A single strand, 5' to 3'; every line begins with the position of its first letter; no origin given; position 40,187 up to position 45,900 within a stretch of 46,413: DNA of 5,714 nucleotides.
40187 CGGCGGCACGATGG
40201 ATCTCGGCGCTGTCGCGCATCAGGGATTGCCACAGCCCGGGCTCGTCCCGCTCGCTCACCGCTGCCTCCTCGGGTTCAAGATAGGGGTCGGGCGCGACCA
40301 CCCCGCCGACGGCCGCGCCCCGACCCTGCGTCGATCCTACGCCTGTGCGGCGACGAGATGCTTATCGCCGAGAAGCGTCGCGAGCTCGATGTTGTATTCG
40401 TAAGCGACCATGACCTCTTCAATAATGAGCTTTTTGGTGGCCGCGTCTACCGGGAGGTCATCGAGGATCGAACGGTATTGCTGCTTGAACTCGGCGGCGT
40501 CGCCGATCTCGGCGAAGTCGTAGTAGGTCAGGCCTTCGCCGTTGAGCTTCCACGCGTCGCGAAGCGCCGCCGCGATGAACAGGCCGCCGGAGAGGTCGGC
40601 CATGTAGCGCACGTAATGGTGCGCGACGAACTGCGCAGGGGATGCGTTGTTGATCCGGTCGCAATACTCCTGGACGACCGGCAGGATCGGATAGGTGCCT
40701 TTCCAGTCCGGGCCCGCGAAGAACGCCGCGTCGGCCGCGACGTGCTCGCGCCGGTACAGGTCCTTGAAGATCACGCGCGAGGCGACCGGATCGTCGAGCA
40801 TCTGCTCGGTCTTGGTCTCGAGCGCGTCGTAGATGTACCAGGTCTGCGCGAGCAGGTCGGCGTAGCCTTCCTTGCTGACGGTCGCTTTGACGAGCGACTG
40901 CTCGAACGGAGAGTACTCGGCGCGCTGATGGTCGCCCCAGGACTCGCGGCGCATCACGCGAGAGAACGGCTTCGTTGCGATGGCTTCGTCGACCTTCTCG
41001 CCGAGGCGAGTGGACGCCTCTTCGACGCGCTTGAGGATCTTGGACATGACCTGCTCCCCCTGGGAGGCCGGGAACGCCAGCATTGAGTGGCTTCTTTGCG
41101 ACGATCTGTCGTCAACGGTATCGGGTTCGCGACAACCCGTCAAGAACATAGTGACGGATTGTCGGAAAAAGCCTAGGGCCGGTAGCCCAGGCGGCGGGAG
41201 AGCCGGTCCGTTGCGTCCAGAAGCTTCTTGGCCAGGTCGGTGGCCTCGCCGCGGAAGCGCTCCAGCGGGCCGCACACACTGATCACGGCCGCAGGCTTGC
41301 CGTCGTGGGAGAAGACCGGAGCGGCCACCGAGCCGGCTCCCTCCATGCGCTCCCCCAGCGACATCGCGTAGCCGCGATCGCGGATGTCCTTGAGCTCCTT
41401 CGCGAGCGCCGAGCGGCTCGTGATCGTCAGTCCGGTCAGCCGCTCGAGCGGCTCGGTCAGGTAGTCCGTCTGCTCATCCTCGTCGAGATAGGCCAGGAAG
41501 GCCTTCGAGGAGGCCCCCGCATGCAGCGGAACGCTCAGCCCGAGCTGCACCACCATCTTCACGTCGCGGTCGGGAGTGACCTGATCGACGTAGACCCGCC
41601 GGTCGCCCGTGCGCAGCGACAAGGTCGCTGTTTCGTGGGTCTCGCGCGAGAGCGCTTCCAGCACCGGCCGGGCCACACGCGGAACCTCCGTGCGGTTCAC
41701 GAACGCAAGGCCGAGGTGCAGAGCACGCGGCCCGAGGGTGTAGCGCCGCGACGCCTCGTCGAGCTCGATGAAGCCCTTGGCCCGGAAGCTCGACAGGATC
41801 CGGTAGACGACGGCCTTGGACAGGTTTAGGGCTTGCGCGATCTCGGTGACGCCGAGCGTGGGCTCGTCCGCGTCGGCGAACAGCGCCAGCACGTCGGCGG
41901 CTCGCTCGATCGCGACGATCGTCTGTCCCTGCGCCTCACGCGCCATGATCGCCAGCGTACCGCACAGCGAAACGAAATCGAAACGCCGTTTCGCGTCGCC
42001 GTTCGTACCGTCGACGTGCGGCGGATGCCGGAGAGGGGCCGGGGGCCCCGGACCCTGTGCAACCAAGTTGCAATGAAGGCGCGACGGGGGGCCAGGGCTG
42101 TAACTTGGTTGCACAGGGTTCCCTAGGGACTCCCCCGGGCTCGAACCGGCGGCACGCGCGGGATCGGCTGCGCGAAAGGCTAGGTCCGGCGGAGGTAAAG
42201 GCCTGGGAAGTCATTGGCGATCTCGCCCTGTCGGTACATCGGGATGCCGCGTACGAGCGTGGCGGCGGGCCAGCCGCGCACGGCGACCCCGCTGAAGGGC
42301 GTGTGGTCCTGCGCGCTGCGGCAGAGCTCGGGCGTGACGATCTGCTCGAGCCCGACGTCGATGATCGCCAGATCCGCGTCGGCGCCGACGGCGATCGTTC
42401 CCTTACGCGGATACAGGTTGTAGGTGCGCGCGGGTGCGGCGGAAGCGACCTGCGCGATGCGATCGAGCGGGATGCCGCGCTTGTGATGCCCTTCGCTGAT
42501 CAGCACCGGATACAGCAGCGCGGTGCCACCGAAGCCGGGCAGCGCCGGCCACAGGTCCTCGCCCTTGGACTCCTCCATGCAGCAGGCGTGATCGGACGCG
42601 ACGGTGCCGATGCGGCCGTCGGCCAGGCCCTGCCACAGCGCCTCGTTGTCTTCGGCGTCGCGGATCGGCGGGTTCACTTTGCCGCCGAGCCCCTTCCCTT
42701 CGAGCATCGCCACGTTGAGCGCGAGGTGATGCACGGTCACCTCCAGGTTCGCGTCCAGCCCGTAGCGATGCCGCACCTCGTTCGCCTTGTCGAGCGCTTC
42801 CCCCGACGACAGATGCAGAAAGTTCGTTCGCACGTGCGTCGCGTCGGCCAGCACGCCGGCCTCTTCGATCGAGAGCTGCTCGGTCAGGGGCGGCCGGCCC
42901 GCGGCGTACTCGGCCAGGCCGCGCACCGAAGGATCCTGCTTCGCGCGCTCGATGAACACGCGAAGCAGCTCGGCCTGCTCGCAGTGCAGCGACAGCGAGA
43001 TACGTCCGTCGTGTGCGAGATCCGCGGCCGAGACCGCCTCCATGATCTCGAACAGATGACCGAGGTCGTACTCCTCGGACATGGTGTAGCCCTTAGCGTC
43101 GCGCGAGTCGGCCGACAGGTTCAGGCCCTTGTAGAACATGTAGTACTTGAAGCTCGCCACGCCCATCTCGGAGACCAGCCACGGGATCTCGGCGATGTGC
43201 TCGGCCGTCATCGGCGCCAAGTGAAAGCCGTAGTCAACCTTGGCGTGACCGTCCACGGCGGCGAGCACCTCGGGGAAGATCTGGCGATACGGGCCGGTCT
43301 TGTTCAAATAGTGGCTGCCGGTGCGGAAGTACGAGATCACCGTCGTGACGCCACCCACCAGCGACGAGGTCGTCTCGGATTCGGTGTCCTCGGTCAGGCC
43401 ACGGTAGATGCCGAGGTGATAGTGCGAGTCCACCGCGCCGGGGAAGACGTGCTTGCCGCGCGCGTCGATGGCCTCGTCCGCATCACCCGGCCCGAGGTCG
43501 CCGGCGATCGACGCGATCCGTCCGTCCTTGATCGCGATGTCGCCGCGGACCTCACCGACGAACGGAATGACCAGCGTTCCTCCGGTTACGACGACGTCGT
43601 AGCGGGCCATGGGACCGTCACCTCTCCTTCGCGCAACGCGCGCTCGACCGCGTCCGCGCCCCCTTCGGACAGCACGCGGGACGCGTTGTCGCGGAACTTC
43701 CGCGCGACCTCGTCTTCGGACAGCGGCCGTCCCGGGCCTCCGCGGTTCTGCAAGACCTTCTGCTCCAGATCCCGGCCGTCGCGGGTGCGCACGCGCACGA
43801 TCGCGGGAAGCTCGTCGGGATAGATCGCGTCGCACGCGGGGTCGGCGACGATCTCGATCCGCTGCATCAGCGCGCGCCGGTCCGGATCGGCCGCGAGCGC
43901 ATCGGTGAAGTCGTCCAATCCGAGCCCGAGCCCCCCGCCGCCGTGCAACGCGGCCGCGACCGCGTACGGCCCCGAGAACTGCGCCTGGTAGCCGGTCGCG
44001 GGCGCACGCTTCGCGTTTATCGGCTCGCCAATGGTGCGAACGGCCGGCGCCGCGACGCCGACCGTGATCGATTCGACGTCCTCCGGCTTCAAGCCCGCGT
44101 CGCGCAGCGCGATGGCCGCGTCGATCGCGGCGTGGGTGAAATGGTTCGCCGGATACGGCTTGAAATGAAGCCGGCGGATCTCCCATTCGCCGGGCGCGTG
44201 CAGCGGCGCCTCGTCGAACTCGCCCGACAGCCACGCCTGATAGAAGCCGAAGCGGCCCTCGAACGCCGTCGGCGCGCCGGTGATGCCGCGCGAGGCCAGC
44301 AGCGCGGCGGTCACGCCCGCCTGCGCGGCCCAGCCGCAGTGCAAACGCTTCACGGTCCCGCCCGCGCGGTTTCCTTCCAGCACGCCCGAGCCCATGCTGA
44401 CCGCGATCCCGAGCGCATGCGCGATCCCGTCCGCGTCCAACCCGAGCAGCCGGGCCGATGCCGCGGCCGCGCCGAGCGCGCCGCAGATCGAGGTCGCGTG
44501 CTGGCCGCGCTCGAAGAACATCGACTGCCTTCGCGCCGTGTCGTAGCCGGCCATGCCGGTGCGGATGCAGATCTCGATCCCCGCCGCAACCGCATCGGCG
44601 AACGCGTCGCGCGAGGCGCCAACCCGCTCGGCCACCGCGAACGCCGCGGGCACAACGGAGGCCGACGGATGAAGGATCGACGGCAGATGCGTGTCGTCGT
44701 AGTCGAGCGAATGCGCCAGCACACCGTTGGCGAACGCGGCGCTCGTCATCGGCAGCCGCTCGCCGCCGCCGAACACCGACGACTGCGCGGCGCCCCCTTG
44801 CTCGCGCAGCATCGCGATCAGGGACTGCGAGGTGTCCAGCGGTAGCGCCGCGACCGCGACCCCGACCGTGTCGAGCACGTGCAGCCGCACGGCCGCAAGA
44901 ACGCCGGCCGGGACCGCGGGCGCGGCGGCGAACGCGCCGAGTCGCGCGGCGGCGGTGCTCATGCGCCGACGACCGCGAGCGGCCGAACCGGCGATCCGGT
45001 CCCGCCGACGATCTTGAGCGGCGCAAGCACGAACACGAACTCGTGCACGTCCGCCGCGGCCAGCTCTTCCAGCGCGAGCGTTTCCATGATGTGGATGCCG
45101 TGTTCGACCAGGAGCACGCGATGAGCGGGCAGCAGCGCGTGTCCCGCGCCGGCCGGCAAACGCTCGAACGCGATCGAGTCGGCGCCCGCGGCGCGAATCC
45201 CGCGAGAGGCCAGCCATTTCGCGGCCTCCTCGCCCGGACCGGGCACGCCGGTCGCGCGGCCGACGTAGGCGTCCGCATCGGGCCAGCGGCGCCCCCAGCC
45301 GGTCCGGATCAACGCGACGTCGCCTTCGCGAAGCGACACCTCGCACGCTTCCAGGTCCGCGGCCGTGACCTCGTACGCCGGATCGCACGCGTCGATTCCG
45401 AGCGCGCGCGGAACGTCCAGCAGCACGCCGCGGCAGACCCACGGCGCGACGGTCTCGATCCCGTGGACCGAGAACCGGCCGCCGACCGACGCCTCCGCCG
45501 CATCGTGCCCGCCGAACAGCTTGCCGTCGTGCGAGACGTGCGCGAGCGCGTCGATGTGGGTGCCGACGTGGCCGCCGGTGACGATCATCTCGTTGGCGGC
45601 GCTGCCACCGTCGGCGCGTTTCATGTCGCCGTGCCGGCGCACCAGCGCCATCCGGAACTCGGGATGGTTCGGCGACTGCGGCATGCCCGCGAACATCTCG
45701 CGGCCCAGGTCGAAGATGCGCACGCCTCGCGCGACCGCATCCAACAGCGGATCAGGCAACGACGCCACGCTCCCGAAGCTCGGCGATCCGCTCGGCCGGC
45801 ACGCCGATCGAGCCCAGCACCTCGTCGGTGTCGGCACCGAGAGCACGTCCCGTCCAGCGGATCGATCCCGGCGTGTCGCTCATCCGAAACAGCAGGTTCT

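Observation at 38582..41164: Operon of two heme-oxygenase paralogues (one with the catalytic distal-helix motif destroyed), a cupin and a small alpha+beta protein, downstream of an IclR gene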

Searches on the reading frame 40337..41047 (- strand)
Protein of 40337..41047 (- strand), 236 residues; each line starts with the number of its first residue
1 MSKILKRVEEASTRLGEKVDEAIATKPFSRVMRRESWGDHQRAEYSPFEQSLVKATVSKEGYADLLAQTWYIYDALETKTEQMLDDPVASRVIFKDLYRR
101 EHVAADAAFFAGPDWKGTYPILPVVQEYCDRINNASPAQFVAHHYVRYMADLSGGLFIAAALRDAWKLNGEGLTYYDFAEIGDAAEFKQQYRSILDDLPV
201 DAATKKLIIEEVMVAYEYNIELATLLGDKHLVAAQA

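Call 3: search_protein_families(library=pfam, proteins=[window:40337-41047:-], max_evalue=0.01)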
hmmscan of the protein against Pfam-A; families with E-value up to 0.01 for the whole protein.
window:40337-41047:- (236 aa): 1 family
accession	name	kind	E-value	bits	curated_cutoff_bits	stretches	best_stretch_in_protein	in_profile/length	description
PF01126.25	Heme_oxygenase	-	8e-47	160.1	23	1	28-222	3-201/204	Heme oxygenase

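Call 5: search_solved_structures(query=window:40337-41047:-, show_alignments=2)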
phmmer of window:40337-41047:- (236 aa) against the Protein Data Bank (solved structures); distinct sequences matched with E-value up to 0.001: 33.
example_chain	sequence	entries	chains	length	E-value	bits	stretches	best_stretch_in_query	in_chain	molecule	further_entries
1we1_A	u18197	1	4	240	4.1e-34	121.4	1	33-224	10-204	Heme oxygenase 1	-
1xjz_A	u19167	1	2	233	8.8e-33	117.1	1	29-224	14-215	Heme oxygenase 1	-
1ni6_A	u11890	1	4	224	2.9e-32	115.4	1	29-223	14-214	Heme oxygenase 1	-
1n3u_A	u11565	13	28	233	3.2e-32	115.2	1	29-224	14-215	heme oxygenase 1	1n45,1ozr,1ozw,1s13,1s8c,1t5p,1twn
1xk0_A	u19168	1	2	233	4.5e-32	114.8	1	29-224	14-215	Heme oxygenase 1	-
1wov_A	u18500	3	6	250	4.6e-32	114.7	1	33-226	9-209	Heme oxygenase 2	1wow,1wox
4mec_A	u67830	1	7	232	4.9e-32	114.6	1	28-223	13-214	Heme oxygenase 1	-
6eha_A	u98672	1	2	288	6.2e-32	114.3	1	29-224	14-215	Heme oxygenase 1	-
3i9t_A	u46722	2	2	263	7.4e-32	114.1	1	28-223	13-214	Heme oxygenase 1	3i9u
1dve_A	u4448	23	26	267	7.7e-32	114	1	28-223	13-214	HEME OXYGENASE-1 | apo heme oxygenase-1 | Hemeoxygenase-1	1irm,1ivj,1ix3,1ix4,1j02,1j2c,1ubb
1xk2_A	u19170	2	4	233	1.6e-31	112.9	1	29-224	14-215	Heme oxygenase 1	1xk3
5btq_A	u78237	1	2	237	2.6e-31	112.3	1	36-224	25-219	Heme oxygenase 1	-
1oyk_A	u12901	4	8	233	4.2e-31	111.6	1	29-224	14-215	Heme oxygenase 1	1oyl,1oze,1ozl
4wd4_A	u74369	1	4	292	5e-31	111.3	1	37-224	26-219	Heme oxygenase 1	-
6j79_A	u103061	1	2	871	8.3e-31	110.6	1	28-223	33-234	Heme oxygenase 1,NADPH--cytochrome P450 reductase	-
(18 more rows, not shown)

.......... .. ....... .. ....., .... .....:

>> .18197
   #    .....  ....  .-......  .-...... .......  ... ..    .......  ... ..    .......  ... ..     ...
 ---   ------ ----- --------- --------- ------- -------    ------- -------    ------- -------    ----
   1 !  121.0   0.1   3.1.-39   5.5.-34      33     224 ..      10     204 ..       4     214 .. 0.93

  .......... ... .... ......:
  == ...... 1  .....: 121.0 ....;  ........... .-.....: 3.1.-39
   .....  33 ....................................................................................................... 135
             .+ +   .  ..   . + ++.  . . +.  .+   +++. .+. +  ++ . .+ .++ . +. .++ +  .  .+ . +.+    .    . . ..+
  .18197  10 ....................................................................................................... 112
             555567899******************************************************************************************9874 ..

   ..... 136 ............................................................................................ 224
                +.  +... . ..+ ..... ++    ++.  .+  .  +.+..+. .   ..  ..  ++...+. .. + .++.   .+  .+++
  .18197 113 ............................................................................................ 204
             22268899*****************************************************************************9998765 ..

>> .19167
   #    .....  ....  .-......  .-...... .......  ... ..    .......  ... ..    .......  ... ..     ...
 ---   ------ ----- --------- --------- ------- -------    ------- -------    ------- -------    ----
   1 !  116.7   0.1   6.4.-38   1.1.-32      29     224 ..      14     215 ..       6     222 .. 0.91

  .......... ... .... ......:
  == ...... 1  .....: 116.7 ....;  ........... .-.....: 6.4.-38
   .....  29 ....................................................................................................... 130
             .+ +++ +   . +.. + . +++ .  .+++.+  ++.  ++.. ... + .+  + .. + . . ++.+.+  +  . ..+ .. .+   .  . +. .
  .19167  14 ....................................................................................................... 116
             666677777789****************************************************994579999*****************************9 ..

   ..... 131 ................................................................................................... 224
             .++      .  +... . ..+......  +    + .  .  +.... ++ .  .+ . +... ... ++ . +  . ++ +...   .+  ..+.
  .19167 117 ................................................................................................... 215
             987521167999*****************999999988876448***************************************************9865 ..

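Call 12: search_protein_families(library=ncbifam, proteins=[window:40337-41047:-], max_evalue=1)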
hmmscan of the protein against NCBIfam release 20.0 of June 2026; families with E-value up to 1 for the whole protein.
window:40337-41047:- (236 aa): 1 family
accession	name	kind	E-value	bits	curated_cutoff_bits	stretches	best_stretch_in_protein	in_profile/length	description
TIGR03125.1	citrate_citG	equivalog_domain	0.14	11.6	272.3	1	40-73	240-273/275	triphosphoribosyl-dephospho-CoA synthase CitG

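Call 39: find_homologous_proteins(query=window:40337-41047:-, max_evalue=1e-20)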
Query window:40337-41047:- (236 aa): 671 proteins with E <= 1e-20 among 1544 candidates; the best 120 are listed.
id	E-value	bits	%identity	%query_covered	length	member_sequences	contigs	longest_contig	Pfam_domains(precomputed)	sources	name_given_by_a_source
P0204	1.1e-152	524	100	100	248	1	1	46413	PF01126.26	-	-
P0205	1.2e-130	452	88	100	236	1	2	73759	PF01126.26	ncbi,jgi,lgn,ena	ncbi:MAG TPA: biliverdin-producing heme oxygenase [Actinomycetota bacterium]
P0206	9.1e-130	449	86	100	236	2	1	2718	PF01126.26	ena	-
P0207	8.0e-127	439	83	100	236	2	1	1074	PF01126.26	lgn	-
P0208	3.5e-89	316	61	100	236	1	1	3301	PF01126.26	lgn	-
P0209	1.6e-77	278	56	98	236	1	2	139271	PF01126.26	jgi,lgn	jgi:heme oxygenase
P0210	7.4e-77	276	55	100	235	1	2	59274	PF01126.26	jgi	jgi:heme oxygenase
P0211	1.2e-76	275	56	100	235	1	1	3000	PF01126.26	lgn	-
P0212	3.4e-76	274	54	100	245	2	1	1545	PF01126.26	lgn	-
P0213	5.4e-75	270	54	100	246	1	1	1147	PF01126.26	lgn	-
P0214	3.6e-74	267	55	100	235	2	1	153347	PF01126.26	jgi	jgi:heme oxygenase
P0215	5.3e-74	267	54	99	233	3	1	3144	PF01126.26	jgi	jgi:heme oxygenase (biliverdin-producing, ferredoxin)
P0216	5.4e-74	267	53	98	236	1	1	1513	PF01126.26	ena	-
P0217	8.1e-74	266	54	100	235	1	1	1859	PF01126.26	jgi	jgi:heme oxygenase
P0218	1.2e-73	266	51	99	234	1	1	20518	PF01126.26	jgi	jgi:heme oxygenase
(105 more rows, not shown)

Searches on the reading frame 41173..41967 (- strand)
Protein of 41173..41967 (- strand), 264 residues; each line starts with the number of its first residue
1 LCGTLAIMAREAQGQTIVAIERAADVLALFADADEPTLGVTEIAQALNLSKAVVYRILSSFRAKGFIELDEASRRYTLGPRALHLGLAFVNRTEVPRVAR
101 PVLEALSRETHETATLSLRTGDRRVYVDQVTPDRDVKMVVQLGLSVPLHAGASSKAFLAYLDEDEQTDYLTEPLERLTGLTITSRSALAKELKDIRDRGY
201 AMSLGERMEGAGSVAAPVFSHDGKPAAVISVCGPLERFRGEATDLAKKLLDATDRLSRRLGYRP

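Call 3: search_protein_families(library=pfam, proteins=[window:41173-41967:-], max_evalue=0.01)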
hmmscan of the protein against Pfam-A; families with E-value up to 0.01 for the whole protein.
window:41173-41967:- (264 aa): 12 families
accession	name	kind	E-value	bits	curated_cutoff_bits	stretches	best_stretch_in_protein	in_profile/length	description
PF01614.24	IclR_C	-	1e-43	149.3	24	1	89-258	3-174/174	Bacterial transcriptional regulator IclR C-terminal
PF09339.16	HTH_IclR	-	7.2e-13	48.5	22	1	19-70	1-51/52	IclR helix-turn-helix domain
PF12802.13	MarR_2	-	2e-05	25.1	27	1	23-75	7-60/61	MarR family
PF13545.12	HTH_Crp_2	-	3.2e-05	24.3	27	1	37-71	22-55/70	Crp-like helix-turn-helix domain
PF01978.25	TrmB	-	8.7e-05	22.7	25.6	1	37-73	22-58/68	Sugar-specific transcriptional regulator TrmB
PF25213.1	HVO_A0261_N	-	9.1e-05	22.7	35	1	18-78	8-63/86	HVO_A0261 N-terminal domain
PF13551.12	HTH_29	-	0.00014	22.4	28.1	1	39-75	14-49/64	Winged helix-turn helix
PF08279.18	HTH_11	-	0.00024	21.4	25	1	22-65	1-43/55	HTH domain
PF13384.12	HTH_23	-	0.00089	19.4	24.6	1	26-66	10-46/50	Homeodomain-like domain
PF13412.12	HTH_24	-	0.0015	18.5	21.9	1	35-68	15-48/48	Winged helix-turn-helix DNA-binding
PF02082.26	Rrf2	-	0.0056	17.3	30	0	23-68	8-54/132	Iron-dependent Transcriptional regulator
PF01726.22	LexA_DNA_bind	-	0.0069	16.6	23.7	0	40-73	28-62/65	LexA DNA binding domain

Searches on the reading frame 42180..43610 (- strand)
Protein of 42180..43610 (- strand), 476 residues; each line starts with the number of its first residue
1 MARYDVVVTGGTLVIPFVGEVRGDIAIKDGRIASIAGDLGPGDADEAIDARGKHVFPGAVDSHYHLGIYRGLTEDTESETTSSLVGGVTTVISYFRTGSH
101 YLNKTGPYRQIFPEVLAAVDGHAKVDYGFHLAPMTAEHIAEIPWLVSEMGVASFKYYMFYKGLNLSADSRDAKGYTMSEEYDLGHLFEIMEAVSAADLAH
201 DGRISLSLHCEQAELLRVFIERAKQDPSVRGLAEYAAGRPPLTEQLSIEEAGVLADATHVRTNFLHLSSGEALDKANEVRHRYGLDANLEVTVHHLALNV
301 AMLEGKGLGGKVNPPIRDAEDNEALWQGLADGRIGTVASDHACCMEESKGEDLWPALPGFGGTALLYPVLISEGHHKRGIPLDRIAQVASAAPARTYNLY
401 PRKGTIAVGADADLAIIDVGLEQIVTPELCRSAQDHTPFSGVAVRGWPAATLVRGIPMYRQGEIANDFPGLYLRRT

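Call 56: search_protein_families(library=pfam, proteins=[window:42180-43610:-], max_evalue=0.00001)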
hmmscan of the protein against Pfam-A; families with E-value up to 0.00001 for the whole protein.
window:42180-43610:- (476 aa): 2 families
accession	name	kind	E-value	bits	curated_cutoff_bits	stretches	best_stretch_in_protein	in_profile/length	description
PF01979.26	Amidohydro_1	-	2.1e-14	54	25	1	55-455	2-342/345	Amidohydrolase family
PF07969.17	Amidohydro_3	-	1.3e-12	48.4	29.7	1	378-431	405-458/472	Amidohydrolase family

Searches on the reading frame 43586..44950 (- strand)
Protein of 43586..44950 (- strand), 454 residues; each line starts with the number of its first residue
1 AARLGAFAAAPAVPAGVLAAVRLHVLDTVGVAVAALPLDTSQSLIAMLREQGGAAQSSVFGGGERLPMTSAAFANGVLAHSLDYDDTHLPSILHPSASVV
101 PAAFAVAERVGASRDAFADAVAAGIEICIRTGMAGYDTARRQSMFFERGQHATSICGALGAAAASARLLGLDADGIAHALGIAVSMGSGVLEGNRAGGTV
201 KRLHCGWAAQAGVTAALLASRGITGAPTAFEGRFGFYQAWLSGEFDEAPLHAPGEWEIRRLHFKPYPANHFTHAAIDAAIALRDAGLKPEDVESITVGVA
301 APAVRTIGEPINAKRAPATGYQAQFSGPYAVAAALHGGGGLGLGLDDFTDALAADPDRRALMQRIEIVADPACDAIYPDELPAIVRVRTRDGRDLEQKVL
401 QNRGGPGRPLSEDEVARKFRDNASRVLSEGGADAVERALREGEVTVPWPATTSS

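Call 56: search_protein_families(library=pfam, proteins=[window:43586-44950:-], max_evalue=0.00001)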
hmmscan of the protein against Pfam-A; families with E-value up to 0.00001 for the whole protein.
window:43586-44950:- (454 aa): 2 families
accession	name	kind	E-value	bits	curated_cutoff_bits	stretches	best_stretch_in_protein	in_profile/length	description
PF03972.19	MmgE_PrpD_N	-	5.6e-60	203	32.1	1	12-244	14-240/244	MmgE/PrpD N-terminal domain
PF19305.4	MmgE_PrpD_C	-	2e-40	138.9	32.1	1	266-433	1-162/173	MmgE/PrpD C-terminal domain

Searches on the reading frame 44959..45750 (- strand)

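Call 56: search_protein_families(library=pfam, proteins=[window:44959-45750:-], max_evalue=0.00001)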
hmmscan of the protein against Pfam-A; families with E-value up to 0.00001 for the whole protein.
window:44959-45750:- (263 aa): 1 family
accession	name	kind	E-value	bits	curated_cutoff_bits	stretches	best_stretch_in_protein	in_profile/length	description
PF04199.19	Cyclase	-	4.9e-28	98.6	23.1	1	14-196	2-141/142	Putative cyclase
